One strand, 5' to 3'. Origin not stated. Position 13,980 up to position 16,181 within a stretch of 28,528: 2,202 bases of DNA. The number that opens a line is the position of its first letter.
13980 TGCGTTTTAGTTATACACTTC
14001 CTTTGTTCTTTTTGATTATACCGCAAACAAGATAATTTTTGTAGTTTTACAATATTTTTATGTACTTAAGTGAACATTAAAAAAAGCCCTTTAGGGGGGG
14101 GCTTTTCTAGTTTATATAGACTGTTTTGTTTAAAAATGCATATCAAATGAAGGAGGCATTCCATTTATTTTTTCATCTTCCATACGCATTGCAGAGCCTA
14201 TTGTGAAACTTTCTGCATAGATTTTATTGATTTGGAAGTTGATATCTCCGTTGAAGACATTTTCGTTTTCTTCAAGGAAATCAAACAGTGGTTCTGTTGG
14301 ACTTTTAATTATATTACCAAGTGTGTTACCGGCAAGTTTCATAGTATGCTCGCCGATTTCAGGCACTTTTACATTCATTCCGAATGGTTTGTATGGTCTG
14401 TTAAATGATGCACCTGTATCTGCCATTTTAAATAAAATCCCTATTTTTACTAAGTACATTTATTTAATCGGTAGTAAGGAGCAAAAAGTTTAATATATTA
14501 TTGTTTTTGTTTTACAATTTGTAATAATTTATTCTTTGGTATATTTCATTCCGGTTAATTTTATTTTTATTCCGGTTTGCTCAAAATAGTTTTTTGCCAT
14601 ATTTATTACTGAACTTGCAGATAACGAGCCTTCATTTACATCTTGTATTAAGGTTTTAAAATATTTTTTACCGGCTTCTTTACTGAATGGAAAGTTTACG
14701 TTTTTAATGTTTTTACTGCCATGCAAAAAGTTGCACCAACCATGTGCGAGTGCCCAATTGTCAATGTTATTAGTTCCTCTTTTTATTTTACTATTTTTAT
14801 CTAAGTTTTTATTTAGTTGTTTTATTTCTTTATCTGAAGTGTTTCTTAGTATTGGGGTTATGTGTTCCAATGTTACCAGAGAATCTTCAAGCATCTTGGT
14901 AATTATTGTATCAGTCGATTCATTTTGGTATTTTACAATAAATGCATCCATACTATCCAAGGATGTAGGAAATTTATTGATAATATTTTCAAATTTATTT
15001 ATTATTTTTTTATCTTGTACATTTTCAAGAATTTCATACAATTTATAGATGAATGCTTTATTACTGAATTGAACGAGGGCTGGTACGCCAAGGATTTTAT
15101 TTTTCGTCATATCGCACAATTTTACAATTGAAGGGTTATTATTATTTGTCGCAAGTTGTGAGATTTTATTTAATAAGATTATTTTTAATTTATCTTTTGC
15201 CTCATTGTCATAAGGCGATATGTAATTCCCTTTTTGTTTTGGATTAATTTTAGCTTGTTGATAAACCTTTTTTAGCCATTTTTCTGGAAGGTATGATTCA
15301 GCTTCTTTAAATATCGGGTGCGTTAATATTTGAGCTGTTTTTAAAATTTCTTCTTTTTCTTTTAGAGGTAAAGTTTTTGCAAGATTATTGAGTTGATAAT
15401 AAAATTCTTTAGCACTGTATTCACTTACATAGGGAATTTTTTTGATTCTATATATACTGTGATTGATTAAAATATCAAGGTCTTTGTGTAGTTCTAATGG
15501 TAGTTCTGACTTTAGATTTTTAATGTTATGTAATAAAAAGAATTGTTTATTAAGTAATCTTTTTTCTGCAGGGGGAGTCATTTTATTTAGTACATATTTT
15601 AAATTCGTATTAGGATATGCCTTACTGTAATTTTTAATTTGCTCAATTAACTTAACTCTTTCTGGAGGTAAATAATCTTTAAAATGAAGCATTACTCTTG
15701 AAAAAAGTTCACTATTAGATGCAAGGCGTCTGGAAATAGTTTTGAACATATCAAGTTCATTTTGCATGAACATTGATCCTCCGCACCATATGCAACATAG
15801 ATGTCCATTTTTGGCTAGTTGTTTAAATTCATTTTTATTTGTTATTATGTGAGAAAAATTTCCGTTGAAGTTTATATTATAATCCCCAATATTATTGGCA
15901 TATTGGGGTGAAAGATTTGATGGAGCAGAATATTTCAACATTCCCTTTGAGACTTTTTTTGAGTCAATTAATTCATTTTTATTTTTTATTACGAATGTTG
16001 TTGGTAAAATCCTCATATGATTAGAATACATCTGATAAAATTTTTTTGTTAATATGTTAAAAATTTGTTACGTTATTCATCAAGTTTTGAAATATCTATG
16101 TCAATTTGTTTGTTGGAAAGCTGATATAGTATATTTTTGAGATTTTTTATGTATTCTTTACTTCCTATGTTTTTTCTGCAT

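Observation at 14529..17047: Tandem paralogous HNH proteins whose nuclease motif is split by a large helical insert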

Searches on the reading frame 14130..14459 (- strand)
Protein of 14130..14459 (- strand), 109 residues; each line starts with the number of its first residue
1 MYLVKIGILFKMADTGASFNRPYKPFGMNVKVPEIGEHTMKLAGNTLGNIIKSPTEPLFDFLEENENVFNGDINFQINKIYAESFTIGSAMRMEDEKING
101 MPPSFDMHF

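Call 18: search_protein_families(library=pfam, proteins=[window:14130-14459:-], max_evalue=0.01)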
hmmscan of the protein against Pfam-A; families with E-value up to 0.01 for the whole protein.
window:14130-14459:- (109 aa): 0 families

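Call 19: search_protein_families(library=padloc, proteins=[window:14130-14459:-], max_evalue=1)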
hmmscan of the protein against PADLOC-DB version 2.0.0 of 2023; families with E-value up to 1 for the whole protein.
window:14130-14459:- (109 aa): 0 families

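Call 74: search_protein_families(library=pfam, proteins=[window:14130-14459:-], max_evalue=10)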
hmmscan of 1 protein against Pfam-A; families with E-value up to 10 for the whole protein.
window:14130-14459:- (109 aa): 1 family
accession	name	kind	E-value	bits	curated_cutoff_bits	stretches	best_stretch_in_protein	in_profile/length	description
PF01085.23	HH_signal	-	0.068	13.3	22.1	1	20-76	13-64/161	Hedgehog amino-terminal signalling domain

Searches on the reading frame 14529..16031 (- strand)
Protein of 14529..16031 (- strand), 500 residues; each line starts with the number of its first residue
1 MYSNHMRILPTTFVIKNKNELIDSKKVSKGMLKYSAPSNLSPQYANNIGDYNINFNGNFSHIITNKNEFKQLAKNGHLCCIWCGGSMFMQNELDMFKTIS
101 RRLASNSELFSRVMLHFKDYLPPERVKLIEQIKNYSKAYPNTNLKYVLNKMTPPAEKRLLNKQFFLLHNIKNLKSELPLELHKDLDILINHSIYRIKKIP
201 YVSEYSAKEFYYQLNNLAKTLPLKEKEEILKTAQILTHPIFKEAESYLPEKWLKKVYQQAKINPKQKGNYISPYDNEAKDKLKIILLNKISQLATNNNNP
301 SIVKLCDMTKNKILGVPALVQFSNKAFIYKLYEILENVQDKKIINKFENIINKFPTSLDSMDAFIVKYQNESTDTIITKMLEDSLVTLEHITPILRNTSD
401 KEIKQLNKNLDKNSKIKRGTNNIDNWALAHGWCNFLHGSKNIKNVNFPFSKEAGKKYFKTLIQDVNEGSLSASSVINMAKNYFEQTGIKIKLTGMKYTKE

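Call 3: search_protein_families(library=pfam, proteins=[window:14529-16031:-], max_evalue=10)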
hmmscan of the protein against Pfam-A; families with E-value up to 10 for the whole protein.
window:14529-16031:- (500 aa): 2 families
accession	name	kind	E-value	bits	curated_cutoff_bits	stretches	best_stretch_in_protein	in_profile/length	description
PF24406.1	nSTAND_NTPase4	-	0.37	11.4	27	0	322-351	15-45/58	Novel STAND NTPase 4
PF23202.1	PAH_ZNF598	-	2.5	8.9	25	0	323-370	3-48/83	ZNF598 PAH domain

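Call 4: search_protein_families(library=ncbifam, proteins=[window:14529-16031:-], max_evalue=10)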
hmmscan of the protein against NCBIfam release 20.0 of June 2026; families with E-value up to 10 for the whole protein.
window:14529-16031:- (500 aa): 0 families

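Call 7: find_homologous_proteins(query=window:14529-16031:-, max_evalue=0.001)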
Query window:14529-16031:- (500 aa): 35 proteins with E <= 0.001 among 8000 candidates.
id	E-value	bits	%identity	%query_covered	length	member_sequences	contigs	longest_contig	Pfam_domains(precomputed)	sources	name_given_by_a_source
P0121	0.0e+0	1093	100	99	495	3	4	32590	-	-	-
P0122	3.9e-248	842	76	100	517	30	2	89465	-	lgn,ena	-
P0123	2.4e-243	826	76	100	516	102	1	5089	-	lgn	-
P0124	3.6e-240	816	76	99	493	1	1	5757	-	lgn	-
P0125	2.9e-228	776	73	99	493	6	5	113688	-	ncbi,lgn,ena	-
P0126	2.1e-226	770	72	99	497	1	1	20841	-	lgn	-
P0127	3.0e-224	763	70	99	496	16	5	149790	-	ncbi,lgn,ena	-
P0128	5.8e-223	759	72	99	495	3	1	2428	-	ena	-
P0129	2.1e-214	731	67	99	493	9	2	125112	-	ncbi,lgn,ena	-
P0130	1.1e-213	728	66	100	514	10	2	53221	-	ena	-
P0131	1.0e-211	722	66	100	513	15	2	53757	-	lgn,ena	-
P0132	3.1e-190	651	61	99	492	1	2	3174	-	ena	-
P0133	6.4e-188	643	60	99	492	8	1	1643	-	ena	-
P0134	8.3e-167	574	54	99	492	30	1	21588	-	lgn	-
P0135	1.9e-158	546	57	89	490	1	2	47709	-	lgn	-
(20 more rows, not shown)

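Call 19: search_protein_families(library=padloc, proteins=[window:14529-16031:-], max_evalue=1)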
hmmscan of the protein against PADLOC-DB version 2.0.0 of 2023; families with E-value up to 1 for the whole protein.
window:14529-16031:- (500 aa): 0 families

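Call 47: predict_structure(alignment_id=A4)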
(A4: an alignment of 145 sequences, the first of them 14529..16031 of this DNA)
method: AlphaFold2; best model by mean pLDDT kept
length: 500 residues; sequences in the alignment: 145
mean_pLDDT: 89.9   pTM: 0.82
mean pLDDT of the five models: 89.9, 89.9, 89.3, 89.2, 89.1
residues with pLDDT >= 90: 422; 70-90: 15; 50-70: 10; < 50: 53
segments of 3 or more residues with pLDDT < 50: 1-9, 14-55
pLDDT, mean of each block of 10 residues (from residue 1): 39 47 43 39 44 52 95 98 98 97 98 97 98 98 98 98 98 98 98 97 95 95 97 98 96 98 98 97 98 97 97 97 95 97 97 97 97 96 98 92 93 92 98 93 90 98 96 97 95 84
secondary structure, 60 per line:
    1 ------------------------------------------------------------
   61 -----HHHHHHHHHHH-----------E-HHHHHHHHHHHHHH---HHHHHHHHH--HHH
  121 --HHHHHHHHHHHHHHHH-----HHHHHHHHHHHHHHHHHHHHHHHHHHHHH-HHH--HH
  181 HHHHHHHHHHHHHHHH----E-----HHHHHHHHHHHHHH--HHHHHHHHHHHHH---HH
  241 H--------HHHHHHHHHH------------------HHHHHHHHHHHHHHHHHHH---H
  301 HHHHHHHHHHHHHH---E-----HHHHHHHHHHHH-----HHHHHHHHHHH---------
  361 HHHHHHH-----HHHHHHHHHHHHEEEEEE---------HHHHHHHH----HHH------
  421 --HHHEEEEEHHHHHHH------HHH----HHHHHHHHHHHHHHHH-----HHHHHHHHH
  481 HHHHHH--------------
elements in order: H66-76 H90-103 H107-115 H123-138 H144-172 H179-196 H207-220 H223-235 H250-259 H278-296 H300-314 H324-335 H341-351 H361-367 H373-384 E385-390 H400-407 E426-430 H431-437 H451-466 H472-486

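Call 51: fold_search(model_id=the predicted structure, library=pdb)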
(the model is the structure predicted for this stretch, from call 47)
No match with E <= 0.001 here; weaker rows may still be real.
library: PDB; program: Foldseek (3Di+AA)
matches with E <= 10: 500; with E <= 0.001: 0
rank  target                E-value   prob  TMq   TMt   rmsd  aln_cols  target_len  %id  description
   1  4e40                  1.1e-01  0.23  0.10  0.18  26.1       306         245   10  The haptoglobin-hemoglobin receptor of Trypanosoma congolense (released 2013-01-16)
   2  1eku_B                1.5e-01  0.16  0.09  0.16  18.5       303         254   14  CRYSTAL STRUCTURE OF A BIOLOGICALLY ACTIVE SINGLE CHAIN MUTANT OF HUMAN IFN-GAMMA (released 2000-09-01)
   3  4wyv_C                1.7e-01  0.13  0.07  0.14  21.4       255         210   13  Crystal Structure of Human Translin in Open Conformation (released 2014-11-26)
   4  5a1v_Q                2.3e-01  0.09  0.08  0.12  20.3       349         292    8  The structure of the COPI coat linkage I (released 2015-07-08)
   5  7aoi_XI               2.8e-01  0.08  0.10  0.09  25.4       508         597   10  Trypanosoma brucei mitochondrial ribosome large subunit assembly intermediate (released 2020-12-02)
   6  6yxx_EN               2.9e-01  0.08  0.10  0.08  24.4       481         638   12  State A of the Trypanosoma brucei mitoribosomal large subunit assembly intermediate (released 2020-10-14)
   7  4bne_A                3.2e-01  0.08  0.07  0.11  34.9       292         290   13  Pacsin2 Interacts with Membranes and Actin-Filaments (released 2014-05-14)
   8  2x3v_B                3.4e-01  0.08  0.07  0.11  33.0       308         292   10  Structure of The F-BAR Domain of Mouse Syndapin I (released 2010-04-07)
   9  5vju                  3.5e-01  0.51  0.15  0.31  17.5       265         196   11  De Novo Photosynthetic Reaction Center Protein Variant Equipped with His-Tyr H-bond, Heme B, and Cd(II) ions (released 2018-04-25)
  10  3haj_A                3.7e-01  0.08  0.07  0.12  34.0       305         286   11  Crystal structure of human PACSIN2 F-BAR domain (p212121 lattice) (released 2009-06-16)
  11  3lll_A                3.7e-01  0.08  0.07  0.12  34.0       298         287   16  Crystal structure of mouse pacsin2 F-BAR domain (released 2010-05-26)
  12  3pja_H                3.7e-01  0.11  0.07  0.14  24.1       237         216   12  Crystal structure of human C3PO complex (released 2011-05-11)
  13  4bne_B                3.7e-01  0.07  0.07  0.11  34.9       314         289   12  Pacsin2 Interacts with Membranes and Actin-Filaments (released 2014-05-14)
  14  4wjg_4                4.0e-01  0.11  0.10  0.16  30.4       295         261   15  Structure of T. brucei haptoglobin-hemoglobin receptor binding to human haptoglobin-hemoglobin (released 2014-11-26)
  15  9drl_A                4.0e-01  0.10  0.11  0.12  26.4       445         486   12  Cryo-EM structure of the T33-549 tetrahedral cage (released 2025-08-06)
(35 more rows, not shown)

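Call 83: search_dna_similar(query=window:14529-16031:-, collection=phages, mode=protein, max_evalue=0.001, max_rows=10)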
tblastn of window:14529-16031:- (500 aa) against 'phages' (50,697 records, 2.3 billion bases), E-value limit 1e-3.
No match.

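Call 86: find_related_loci(query=A1, collection=viral_contigs, flank=5000)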
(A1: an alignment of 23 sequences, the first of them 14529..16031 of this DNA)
Query A1 (500 aa) in viral_contigs; peptide patterns used: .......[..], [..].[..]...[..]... (x = any residue, [..] = any of these).
56 stretches matched a pattern, but none encodes a relative of the query by tblastn (E <= 1e-3).

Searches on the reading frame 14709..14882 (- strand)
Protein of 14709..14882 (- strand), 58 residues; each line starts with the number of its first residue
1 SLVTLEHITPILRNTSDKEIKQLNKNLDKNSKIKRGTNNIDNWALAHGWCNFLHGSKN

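Call 46: search_protein_families(library=pfam, proteins=[window:14709-14882:-], max_evalue=10)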
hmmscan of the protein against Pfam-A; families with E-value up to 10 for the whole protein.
seq(58 aa): 1 family
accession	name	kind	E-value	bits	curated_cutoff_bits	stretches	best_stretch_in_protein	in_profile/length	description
PF01844.29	HNH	-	0.0077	16.8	21.4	1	32-52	22-42/47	HNH endonuclease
